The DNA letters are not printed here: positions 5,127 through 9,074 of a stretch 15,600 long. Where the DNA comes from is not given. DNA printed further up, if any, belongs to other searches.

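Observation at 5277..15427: Co-directional mannoside, N-glycan or mannan harvesting locus with surface-tethered GH92 and GH130, a CUT1 importer and a mannose/lyxose isomerase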

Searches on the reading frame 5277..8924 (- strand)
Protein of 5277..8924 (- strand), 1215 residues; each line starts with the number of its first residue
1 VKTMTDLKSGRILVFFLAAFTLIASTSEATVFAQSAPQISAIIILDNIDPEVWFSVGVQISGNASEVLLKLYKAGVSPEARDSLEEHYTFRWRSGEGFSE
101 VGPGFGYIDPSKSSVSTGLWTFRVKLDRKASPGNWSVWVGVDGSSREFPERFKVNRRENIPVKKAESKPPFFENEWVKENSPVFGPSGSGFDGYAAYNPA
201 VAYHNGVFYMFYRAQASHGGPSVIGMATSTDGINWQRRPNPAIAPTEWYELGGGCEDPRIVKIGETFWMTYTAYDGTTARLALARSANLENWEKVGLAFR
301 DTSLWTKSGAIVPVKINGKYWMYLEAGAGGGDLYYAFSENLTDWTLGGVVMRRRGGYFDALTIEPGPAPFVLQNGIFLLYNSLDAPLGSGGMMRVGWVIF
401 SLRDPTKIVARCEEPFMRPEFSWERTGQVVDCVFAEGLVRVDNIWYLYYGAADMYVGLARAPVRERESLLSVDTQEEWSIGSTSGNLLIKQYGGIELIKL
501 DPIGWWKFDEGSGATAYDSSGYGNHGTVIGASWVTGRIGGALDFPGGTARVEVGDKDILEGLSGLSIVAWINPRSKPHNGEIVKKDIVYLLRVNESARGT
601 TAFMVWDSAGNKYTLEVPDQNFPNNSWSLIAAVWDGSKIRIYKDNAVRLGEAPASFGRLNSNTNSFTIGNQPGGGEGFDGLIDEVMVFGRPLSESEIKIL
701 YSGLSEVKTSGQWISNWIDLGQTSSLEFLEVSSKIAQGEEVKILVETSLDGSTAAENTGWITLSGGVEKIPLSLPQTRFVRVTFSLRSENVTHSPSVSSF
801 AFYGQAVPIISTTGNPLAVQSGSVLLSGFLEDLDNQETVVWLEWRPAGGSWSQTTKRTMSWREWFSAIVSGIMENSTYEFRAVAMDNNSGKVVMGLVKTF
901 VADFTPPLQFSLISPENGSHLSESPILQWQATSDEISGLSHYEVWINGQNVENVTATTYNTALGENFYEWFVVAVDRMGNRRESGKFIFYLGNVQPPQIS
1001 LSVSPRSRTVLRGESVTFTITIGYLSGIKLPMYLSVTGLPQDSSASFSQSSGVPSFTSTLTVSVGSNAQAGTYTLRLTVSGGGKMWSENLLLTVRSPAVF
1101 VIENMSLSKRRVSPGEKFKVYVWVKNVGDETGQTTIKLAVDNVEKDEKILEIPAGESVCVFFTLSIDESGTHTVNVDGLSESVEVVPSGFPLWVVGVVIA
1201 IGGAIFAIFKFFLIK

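Call 4: search_protein_families(library=pfam, proteins=[window:5277-8924:-], max_evalue=0.01)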
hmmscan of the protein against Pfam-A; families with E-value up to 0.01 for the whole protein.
window:5277-8924:- (1215 aa): 7 families
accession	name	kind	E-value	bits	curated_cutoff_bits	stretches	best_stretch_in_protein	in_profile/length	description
PF04041.19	Glyco_hydro_130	-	1.2e-54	185.9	26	1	171-465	17-313/320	beta-1,4-mannooligosaccharide phosphorylase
PF13385.13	Laminin_G_3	-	6.6e-23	82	27.6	1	546-698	2-151/151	Concanavalin A-like lectin/glucanases superfamily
PF04616.20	Glyco_hydro_43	-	2.8e-10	40.5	32.2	1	255-341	10-103/288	Glycosyl hydrolases family 43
PF00251.26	Glyco_hydro_32N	-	8.3e-06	26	22.1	1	201-294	15-113/307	Glycosyl hydrolases family 32 N-terminal domain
PF07705.17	CARDB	-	2.1e-05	25.1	22.7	1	1101-1176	5-81/101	CARDB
PF17957.7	Big_7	-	0.00034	21.6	24.1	1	911-962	4-55/70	Bacterial Ig domain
PF10633.15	NPCBM_assoc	-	0.0077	16.8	24.4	0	1056-1080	52-76/78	NPCBM-associated, NEW3 domain of alpha-galactosidase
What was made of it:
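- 5277..8924 (-): Surface-anchored multidomain GH130 protein, 1215 aa (1212 aa from the ATG at 8915). Layout: signal peptide, lineage-specific beta-sandwich (about 8445-8822), GH130 domain (7530-8414), Laminin_G_3 (6831-7289), Ig-like repeats, CARDB (5397-5624), TM helix (5289-5345). Pfam (call 4).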

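Call 13: search_solved_structures(query=window:5277-8924:-, max_evalue=0.001, show_alignments=2)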
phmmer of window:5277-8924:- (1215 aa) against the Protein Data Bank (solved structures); distinct sequences matched with E-value up to 0.001: 16.
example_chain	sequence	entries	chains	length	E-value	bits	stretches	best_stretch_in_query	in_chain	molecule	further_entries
5a7v_B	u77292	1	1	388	2.4e-42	147.8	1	192-459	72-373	PUTATIVE GLYCOSIDASE PH117-RELATED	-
5a7v_A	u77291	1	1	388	2.4e-42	147.8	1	192-459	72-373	PUTATIVE GLYCOSIDASE PH117-RELATED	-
9fj8_A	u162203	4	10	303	2.4e-42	147.8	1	181-462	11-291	1,2-beta-oligomannan phosphorylase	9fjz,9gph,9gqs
3qc2_A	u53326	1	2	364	5.6e-42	146.6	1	191-460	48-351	glycosyl hydrolase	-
3taw_A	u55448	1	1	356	1.5e-40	141.9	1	195-459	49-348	Hypothetical glycoside hydrolase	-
7fip_A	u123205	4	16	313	8.6e-39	136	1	180-460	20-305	Beta-1,2-mannobiose phosphorylase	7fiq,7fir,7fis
4onz_A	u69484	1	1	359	4.8e-37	130.3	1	196-459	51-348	putative glycoside hydrolase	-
3r67_A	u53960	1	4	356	1.9e-33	118.3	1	192-459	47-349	putative Glycosidase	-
1vkd_A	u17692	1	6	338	1.8e-22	82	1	158-463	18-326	conserved hypothetical protein TM1225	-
9erh_A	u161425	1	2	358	1.1e-20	76.1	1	222-474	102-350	Uhgb_MS mannoside synthase from an unknown human gut bacterium in complex with 1,2-beta-ma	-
9erg_A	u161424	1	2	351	2e-20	75.2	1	222-472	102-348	Uhgb_MS mannoside synthase from an unknown human gut bacterium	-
9eqq_A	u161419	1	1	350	2.2e-20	75.1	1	222-472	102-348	Uhgb_MS mannoside synthase from an unknown human gut bacterium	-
5b0p_A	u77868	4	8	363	3.6e-19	71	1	222-457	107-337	Lin0857 protein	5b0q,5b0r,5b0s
5ayd_A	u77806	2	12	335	9.4e-13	49.8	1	227-463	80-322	Beta-1,4-mannooligosaccharide phosphorylase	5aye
3was_A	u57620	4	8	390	2.1e-08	35.4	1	276-464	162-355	4-O-beta-D-mannosyl-D-glucose phosphorylase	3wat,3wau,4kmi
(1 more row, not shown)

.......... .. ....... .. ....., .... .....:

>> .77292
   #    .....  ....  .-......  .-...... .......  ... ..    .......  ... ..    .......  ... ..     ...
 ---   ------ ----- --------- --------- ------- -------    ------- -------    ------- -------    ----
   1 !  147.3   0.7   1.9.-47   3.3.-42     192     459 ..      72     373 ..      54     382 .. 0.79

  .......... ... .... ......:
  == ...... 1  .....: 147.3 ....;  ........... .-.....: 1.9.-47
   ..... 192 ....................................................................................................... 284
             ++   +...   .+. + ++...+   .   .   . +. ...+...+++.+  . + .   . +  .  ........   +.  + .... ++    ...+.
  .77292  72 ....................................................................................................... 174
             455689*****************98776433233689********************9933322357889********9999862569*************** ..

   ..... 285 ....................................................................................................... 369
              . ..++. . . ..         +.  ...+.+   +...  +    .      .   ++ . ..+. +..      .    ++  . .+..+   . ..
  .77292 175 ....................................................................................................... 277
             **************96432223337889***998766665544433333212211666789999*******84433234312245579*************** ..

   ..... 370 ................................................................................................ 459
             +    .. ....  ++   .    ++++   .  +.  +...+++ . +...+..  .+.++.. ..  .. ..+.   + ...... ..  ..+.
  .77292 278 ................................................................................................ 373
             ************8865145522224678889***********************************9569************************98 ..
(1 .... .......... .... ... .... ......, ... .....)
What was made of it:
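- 9FJ8 scores about the same as BT3780 (call 13).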

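Call 23: find_related_loci(query=window:5277-8924:-, collection=genome_contigs, flank=10000)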
Query window:5277-8924:- (1215 aa) in genome_contigs; peptide patterns used: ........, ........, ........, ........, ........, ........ (x = any residue, [..] = any of these).
600 stretches matched a pattern (row limit reached: there are more); 586 encode a relative of the query (tblastn E <= 1e-3); the best 80 are kept; 80 distinct loci.
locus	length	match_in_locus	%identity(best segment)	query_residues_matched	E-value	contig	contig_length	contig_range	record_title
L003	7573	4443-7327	49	179-477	8e-76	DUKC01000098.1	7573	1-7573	MAG TPA_asm: Thermoplasmata archaeon isolate UBA9212 contig_73939, whole genome shotgun sequence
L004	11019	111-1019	47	165-464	3e-75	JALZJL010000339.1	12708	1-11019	MAG: Acidobacteriota bacterium isolate MOJ bin39 SC8837-39_k127_1774882, whole genome shotgun sequence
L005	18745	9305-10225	46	169-464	9e-72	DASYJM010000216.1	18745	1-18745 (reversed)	MAG TPA_asm: Candidatus Acidoferrum sp. isolate SMAG_U4295 k141_2496970, whole genome shotgun sequence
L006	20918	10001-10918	45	169-463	2e-70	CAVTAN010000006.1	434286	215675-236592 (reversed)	MAG: uncultured Acidobacteriota bacterium isolate MFD04580.bin.2.97 genome assembly, contig: contig_41018, whole genome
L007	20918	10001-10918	44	169-463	2e-70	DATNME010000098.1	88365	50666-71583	MAG TPA_asm: Candidatus Dormiibacterota bacterium isolate SMAG_U11471 k141_346266, whole genome shotgun sequence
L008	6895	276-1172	45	169-464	3e-70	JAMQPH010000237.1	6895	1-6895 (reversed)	MAG: Pyrinomonadaceae bacterium isolate SH2 k141_602944, whole genome shotgun sequence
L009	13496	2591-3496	46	176-464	4e-70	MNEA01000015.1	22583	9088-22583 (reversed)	MAG: Acidobacteria bacterium 13_2_20CM_2_57_6 13_2_20cm_2_scaffold_321, whole genome shotgun sequence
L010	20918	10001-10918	46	169-463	4e-70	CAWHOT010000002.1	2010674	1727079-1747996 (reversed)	MAG: uncultured Acidobacteriaceae bacterium isolate MFD09222.bin.1.228 genome assembly, contig: contig_38187, whole geno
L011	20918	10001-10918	44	169-463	1e-69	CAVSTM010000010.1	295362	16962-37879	MAG: uncultured Acidobacteriaceae bacterium isolate MFD09222.bin.2.113 genome assembly, contig: contig_39685, whole geno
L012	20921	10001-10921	45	169-464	8e-70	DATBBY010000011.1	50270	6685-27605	MAG TPA_asm: Candidatus Acidoferrum sp. isolate SMAG_U5771 k141_2365018, whole genome shotgun sequence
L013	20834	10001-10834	47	179-459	1e-69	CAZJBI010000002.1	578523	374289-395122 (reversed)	MAG TPA_asm: uncultured Rhodohalobacter sp. isolate binchicken_co405_143 genome assembly, contig: NODE_5_length_578523_c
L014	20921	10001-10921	45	169-464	2e-69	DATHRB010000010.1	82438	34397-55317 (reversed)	MAG TPA_asm: Verrucomicrobiia bacterium isolate SMAG_U12754 k141_2906077, whole genome shotgun sequence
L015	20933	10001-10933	47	165-464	2e-69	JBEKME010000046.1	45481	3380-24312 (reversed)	MAG: Terriglobia bacterium isolate SPRUCE 387 SPRUCE_387_46, whole genome shotgun sequence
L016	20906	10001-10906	44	180-464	4e-69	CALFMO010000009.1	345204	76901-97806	MAG TPA_asm: uncultured Acidobacteriaceae bacterium isolate SRR5457059_bin.63_CONCOCT_v1.1_MAG genome assembly, contig:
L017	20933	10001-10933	46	169-468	6e-69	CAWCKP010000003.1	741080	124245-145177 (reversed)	MAG: uncultured Acidobacteriota bacterium isolate MFD01248.bin.1.41 genome assembly, contig: contig_15632, whole genome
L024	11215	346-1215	44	175-459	1e-67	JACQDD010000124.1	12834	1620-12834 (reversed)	MAG: Acidobacteriales bacterium isolate NC_groundwater_985_Pr1_S-0.65um_60_22 Montesol18_Sp65_coassembly_scaffold_545803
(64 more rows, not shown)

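Call 28: search_protein_families(library=ncbifam, proteins=[window:5277-8924:-], max_evalue=0.001)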
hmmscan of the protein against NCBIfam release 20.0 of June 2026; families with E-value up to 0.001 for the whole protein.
window:5277-8924:- (1215 aa): 5 families
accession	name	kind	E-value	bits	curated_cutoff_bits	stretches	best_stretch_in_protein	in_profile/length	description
NF052550.1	BManbPhaseBMBP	equivalog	2.8e-53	181.2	450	1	180-461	9-289/296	beta-1,2-mannobiose phosphorylase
NF058598.1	BetMansidBT3780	equivalog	1.1e-48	166.2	550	1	196-459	62-360/366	beta-1,2-mannosidase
NF050092.1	BtaManbiosPhlase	equivalog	1.9e-30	106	550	1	222-460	107-340/351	BtaManbiosPhlase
NF052521.1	TafC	equivalog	0.00022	20.5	410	1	501-702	146-361/373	TafC family fimbrial protein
NF053747.1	NdoAlphArabAbnA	equivalog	0.00072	19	480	0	254-338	30-108/310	arabinan endo-1,5-alpha-L-arabinosidase AbnA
